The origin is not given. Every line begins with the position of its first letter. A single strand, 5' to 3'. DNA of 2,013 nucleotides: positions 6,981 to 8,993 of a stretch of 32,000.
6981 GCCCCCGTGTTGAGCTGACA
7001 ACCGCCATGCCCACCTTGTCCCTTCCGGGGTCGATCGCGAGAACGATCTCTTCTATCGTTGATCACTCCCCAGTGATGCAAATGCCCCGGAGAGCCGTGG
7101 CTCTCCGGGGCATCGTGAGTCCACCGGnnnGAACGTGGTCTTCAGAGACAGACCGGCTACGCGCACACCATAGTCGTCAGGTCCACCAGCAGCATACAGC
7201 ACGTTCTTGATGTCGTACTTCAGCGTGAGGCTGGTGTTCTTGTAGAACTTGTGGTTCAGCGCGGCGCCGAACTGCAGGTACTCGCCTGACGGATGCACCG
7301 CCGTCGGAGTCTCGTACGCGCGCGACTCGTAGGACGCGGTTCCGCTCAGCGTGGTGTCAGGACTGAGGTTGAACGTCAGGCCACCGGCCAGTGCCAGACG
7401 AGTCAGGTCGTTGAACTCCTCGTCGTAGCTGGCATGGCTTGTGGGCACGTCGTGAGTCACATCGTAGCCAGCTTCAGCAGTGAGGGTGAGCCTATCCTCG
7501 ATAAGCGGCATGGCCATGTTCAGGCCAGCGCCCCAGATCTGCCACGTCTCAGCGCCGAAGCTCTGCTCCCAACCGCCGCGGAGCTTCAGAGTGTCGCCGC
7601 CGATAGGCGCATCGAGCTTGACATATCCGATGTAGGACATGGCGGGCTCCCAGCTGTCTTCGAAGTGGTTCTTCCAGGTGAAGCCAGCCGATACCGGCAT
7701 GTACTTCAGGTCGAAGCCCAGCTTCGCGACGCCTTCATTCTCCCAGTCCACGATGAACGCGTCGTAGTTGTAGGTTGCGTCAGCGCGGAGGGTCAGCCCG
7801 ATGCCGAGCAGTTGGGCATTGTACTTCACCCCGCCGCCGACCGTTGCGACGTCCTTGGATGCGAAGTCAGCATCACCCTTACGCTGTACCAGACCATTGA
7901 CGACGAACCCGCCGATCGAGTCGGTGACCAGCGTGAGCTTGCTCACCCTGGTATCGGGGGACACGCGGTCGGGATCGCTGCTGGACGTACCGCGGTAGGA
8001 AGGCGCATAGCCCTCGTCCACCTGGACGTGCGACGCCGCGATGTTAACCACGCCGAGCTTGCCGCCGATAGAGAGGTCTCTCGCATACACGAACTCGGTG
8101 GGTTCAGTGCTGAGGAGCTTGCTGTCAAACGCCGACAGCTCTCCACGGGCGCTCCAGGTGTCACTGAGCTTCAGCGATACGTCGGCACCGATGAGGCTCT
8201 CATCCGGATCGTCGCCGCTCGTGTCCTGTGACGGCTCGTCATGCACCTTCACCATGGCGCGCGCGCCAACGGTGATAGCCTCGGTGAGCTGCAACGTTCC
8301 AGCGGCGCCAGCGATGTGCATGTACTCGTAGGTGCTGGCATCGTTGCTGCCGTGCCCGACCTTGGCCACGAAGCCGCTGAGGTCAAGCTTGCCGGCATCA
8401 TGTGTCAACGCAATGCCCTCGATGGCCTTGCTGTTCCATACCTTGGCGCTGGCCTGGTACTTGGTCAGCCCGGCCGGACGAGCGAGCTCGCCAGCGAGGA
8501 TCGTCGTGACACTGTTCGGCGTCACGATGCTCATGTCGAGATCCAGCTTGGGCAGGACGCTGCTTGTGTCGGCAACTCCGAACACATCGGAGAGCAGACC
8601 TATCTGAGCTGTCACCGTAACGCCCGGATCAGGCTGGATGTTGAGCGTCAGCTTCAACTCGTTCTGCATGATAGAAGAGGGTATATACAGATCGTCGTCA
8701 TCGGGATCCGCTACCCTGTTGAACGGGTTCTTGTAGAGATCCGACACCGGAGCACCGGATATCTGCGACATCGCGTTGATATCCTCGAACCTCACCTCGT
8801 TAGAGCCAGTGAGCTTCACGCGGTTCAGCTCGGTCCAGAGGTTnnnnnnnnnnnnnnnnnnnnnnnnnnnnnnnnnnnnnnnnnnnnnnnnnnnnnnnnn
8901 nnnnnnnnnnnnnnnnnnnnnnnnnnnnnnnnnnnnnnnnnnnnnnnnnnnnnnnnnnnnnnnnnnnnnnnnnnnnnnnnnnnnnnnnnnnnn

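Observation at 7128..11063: Giant SLH / ~650-aa coiled-coil / ~560-aa beta-barrel protein: an oversized OmpM/SlpA-type OM-to-peptidoglycan tether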

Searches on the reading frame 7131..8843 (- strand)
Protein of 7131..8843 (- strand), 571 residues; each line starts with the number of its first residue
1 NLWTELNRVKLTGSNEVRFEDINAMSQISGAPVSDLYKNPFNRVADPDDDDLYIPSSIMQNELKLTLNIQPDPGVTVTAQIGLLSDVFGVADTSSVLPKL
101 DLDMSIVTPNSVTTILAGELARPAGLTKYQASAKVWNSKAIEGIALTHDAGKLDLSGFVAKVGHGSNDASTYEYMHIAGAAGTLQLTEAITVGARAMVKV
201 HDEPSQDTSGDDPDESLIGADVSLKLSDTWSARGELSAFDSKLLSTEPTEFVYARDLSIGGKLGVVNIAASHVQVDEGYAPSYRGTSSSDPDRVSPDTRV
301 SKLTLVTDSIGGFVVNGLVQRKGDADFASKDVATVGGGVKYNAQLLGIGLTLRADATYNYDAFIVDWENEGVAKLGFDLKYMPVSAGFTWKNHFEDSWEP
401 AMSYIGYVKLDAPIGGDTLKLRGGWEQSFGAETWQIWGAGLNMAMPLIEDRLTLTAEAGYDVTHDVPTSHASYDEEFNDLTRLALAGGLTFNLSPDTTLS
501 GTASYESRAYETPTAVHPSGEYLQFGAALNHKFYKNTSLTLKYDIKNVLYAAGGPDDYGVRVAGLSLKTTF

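Call 16: find_related_loci(query=window:7131-8843:-, collection=genome_contigs, flank=10000)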
Query window:7131-8843:- (571 aa) in genome_contigs; peptide patterns used: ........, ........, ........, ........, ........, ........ (x = any residue, [..] = any of these).
20 stretches matched a pattern, but none encodes a relative of the query by tblastn (E <= 1e-3).

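Call 17: find_related_loci(query=A2, collection=genome_contigs, flank=10000)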
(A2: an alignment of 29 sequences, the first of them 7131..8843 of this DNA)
Query A2 (571 aa) in genome_contigs; peptide patterns used: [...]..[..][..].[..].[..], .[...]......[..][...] (x = any residue, [..] = any of these).
39 stretches matched a pattern; 10 encode a relative of the query (tblastn E <= 1e-3); 9 distinct loci.
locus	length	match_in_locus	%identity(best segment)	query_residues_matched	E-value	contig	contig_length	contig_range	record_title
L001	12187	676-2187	49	4-511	2e-143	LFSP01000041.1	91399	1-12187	MAG: Clostridia bacterium DTU025 scaffold5903, whole genome shotgun sequence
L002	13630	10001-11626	38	2-571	8e-116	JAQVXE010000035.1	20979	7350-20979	MAG: Bacillota bacterium isolate STF2_119 NODE_6152_length_20979_cov_8.772348_Sandtown_F2, whole genome shotgun sequence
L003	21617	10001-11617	36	2-571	2e-110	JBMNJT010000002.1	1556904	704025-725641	MAG: Bacillota bacterium isolate SBF912LR0HQ0142 contig_24999, whole genome shotgun sequence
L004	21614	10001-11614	38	2-571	1e-103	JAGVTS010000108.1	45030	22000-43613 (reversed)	MAG: Bacillota bacterium isolate THP_Bin_8 THP_Bin_8_scaffold_95, whole genome shotgun sequence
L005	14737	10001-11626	34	2-571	6e-90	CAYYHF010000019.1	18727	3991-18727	MAG TPA_asm: uncultured Clostridia bacterium isolate binchicken_co139_230 genome assembly, contig: NODE_5695_length_1872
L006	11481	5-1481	44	59-571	2e-79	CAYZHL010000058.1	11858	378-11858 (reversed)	MAG TPA_asm: uncultured Clostridia bacterium isolate SRP239243_co1_314 genome assembly, contig: NODE_9471_length_11858_c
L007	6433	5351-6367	39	2-353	2e-65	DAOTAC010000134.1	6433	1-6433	MAG TPA_asm: Bacillota bacterium isolate AMR_MDS_2043 NODE_10216_length_6433_cov_4.806836, whole genome shotgun sequence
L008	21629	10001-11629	35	1-571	2e-96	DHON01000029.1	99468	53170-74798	MAG TPA_asm: Firmicutes bacterium UBA5389 UBA5389_contig_5257, whole genome shotgun sequence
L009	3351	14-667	41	341-571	3e-43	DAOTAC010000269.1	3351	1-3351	MAG TPA_asm: Bacillota bacterium isolate AMR_MDS_2043 NODE_22503_length_3351_cov_3.862864, whole genome shotgun sequence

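Call 22: predict_structure(alignment_id=A2)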
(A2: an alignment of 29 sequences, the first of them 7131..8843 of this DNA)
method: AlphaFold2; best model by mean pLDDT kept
length: 571 residues; sequences in the alignment: 29
mean_pLDDT: 82.4   pTM: 0.64
mean pLDDT of the five models: 82.4, 80.4, 79.0, 77.5, 73.4
residues with pLDDT >= 90: 204; 70-90: 275; 50-70: 73; < 50: 19
segments of 3 or more residues with pLDDT < 50: 1-3, 29-33, 89-96
pLDDT, mean of each block of 10 residues (from residue 1): 56 81 70 68 62 75 78 77 61 49 81 85 86 82 87 90 66 81 91 92 65 84 91 94 61 94 92 93 84 89 92 90 84 90 85 89 61 90 90 71 90 85 91 90 89 93 82 73 95 90 94 85 94 82 92 78 87 77
secondary structure, 60 per line:
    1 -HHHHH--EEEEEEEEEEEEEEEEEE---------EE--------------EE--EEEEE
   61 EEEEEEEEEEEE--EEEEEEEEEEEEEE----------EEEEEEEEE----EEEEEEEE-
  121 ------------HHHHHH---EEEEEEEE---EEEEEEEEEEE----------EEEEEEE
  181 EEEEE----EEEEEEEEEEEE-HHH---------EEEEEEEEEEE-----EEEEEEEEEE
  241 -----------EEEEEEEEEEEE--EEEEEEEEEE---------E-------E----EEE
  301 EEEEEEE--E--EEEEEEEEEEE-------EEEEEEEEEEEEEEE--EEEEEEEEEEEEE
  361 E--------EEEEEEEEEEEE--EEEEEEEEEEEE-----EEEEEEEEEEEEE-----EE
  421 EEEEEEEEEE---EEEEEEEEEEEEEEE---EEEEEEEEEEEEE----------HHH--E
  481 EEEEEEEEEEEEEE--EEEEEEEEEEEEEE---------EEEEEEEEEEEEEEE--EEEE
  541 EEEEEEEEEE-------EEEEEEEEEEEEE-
elements in order: H2-6 E9-26 E56-72 E75-88 E99-107 E112-119 H133-138 E142-149 E153-163 E174-185 E190-201 E215-225 E231-240 E252-263 E266-275 E298-307 E313-323 E331-345 E348-361 E370-381 E384-395 E401-413 E419-430 E434-448 E452-464 E480-494 E497-510 E520-534 E537-550 E558-570

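Call 27: fold_search(model_id=the predicted structure, library=pdb)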
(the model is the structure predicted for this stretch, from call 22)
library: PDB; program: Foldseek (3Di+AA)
matches with E <= 10: 863; with E <= 0.001: 311
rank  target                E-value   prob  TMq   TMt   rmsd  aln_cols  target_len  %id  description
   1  7zgx_A                2.9e-10  1.00  0.41  0.28  13.7       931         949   10  S-layer Deinoxanthin Binding Complex, C1 symmetry (released 2022-07-13)
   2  8agd_A                4.0e-10  1.00  0.39  0.24  14.0       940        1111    9  Full SDBC and SOD assembly (released 2023-04-12)
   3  5ldt_A                7.6e-09  1.00  0.27  0.36  17.8       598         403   10  Crystal Structures of MOMP from Campylobacter jejuni (released 2016-10-26)
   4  5ldv                  8.3e-09  1.00  0.26  0.35  17.7       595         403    8  Crystal Structures of MOMP from Campylobacter jejuni (released 2016-10-26)
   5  6r2q_B                1.2e-08  1.00  0.44  0.40  16.3       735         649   10  Structure of the Mtr complex (released 2020-04-22)
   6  9a2z_MODEL_1_A        1.6e-08  1.00  0.29  0.25  17.2       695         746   10  Model of E. coli FepA by in-cell photo-crosslinking MS and deep learning (released 2023-02-24)
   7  8ae1_A                2.1e-08  1.00  0.38  0.27  14.0       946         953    9  Structure of trimeric SlpA outer membrane protein (released 2022-11-30)
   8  5fok_B                2.3e-08  1.00  0.25  0.23  24.4       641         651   11  Crystal structure of the siderophore receptor PiuA from Pseudomonas aeruginosa (released 2016-05-11)
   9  5nec_A                5.6e-08  1.00  0.25  0.23  23.8       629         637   11  Crystal structure of the siderophore receptor PiuD from Pseudomonas aeruginosa (released 2018-02-07)
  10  5fok_A                7.1e-08  1.00  0.25  0.22  24.4       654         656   11  Crystal structure of the siderophore receptor PiuA from Pseudomonas aeruginosa (released 2016-05-11)
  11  5mzs                  1.0e-07  1.00  0.28  0.25  17.9       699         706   11  Crystal structure of the ferric enterobactin receptor (PfeA) mutant (R480A_Q482A) from Pseudomonas aeruginosa (released 2018-02-14)
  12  5nec_B                1.2e-07  1.00  0.23  0.21  23.8       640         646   11  Crystal structure of the siderophore receptor PiuD from Pseudomonas aeruginosa (released 2018-02-07)
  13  5dl8_A                1.4e-07  1.00  0.19  0.26  19.6       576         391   10  Crystal structure of Acinetobacter baumannii OccAB4 (released 2016-02-03)
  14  9c4o                  1.4e-07  1.00  0.27  0.24  19.6       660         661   10  Cryo-EM structure of PqqU with ligand PQQ (released 2024-06-19)
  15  5m9b                  1.5e-07  1.00  0.28  0.24  18.0       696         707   11  Crystal structure of the ferric enterobactin receptor (PfeA) from Pseudomonas aeruginosa (released 2018-02-21)
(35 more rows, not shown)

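Call 47: search_protein_representatives(protein=window:7131-8843:-)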
Query: 571 residues. Proteins with E-value up to 0.001 (for the whole library): 14; up to 1e-10: 11; up to 1e-30: 6. The best 14 are listed.
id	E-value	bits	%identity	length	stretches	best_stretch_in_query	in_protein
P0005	5.7e-164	563.3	52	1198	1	3-571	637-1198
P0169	1.5e-102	360.6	42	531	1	10-571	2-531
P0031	3.2e-101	356.2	40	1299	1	1-571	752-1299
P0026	6.3e-101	355.2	39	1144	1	2-571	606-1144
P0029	1.4e-82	294.7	37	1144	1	5-571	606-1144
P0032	9.5e-72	258.9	35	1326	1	1-571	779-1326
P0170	1.9e-20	89.6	28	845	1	3-571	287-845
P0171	1.5e-19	86.6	27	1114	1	7-571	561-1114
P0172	3.6e-19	85.4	29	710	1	1-329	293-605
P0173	8.4e-16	74.2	24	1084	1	58-571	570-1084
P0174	1.0e-14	70.7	24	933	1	59-571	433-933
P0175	7.0e-10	54.7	26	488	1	7-282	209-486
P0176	4.0e-09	52.2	27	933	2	8-329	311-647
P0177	5.8e-06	41.8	32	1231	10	215-277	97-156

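Call 49: list_cluster_members(proteins=[P0170, P0171, P0173, P0174, P0176, P0002, P0003, P0010, P0023, P0031])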
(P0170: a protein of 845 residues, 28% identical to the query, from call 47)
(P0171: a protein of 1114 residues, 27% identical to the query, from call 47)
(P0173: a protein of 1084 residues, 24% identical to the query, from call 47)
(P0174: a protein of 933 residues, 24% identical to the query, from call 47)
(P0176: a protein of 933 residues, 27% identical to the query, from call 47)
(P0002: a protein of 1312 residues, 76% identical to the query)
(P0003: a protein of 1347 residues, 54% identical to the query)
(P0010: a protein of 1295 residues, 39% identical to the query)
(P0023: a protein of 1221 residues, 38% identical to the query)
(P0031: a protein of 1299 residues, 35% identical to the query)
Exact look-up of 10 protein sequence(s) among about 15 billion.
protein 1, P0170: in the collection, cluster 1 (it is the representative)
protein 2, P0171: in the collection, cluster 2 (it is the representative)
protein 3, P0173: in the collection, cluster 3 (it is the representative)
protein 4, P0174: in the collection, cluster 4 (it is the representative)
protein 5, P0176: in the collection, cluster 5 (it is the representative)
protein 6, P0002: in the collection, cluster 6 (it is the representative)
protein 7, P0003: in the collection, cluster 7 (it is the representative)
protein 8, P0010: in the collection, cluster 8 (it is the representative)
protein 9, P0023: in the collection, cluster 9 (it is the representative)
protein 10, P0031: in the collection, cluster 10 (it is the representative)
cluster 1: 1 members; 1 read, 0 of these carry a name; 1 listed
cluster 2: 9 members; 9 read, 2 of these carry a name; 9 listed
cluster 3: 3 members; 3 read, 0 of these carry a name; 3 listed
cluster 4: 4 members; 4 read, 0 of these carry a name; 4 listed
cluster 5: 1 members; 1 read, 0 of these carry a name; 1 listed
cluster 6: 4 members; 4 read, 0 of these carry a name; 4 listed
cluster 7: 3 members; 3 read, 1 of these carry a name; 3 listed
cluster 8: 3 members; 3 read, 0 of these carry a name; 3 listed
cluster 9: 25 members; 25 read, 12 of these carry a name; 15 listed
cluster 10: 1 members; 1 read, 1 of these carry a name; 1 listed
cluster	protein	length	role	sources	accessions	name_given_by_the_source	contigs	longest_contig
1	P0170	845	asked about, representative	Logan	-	-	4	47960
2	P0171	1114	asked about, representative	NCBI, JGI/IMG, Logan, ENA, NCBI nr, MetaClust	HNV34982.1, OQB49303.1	MAG TPA: S-layer homology domain-containing protein [Bacillota bacterium] | MAG: Outer membrane protein alpha precursor [Firmicutes bacterium ADurb.Bin153] | \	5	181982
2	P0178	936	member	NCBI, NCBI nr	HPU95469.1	MAG TPA: hypothetical protein PK488_01195, partial [Bacillota bacterium] | hypothetical protein [Bacillota bacterium]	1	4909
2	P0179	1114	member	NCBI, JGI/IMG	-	-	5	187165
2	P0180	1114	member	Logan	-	-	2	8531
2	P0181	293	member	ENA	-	-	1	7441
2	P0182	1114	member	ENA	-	-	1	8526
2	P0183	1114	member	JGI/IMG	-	-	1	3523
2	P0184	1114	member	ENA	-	-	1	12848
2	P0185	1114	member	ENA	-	-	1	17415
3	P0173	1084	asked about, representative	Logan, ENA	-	-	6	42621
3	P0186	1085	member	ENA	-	-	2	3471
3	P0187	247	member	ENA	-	-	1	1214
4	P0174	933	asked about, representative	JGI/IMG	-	-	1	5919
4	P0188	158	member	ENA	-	-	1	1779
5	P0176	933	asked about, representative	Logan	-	-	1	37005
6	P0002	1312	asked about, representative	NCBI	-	-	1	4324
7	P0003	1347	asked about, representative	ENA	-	-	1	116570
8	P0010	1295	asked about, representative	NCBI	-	-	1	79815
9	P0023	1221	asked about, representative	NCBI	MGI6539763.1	MAG: S-layer homology domain-containing protein [Bacillota bacterium]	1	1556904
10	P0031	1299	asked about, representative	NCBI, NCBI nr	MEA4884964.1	MAG: S-layer homology domain-containing protein [Clostridia bacterium] | S-layer homology domain-containing protein [Clostridia bacterium]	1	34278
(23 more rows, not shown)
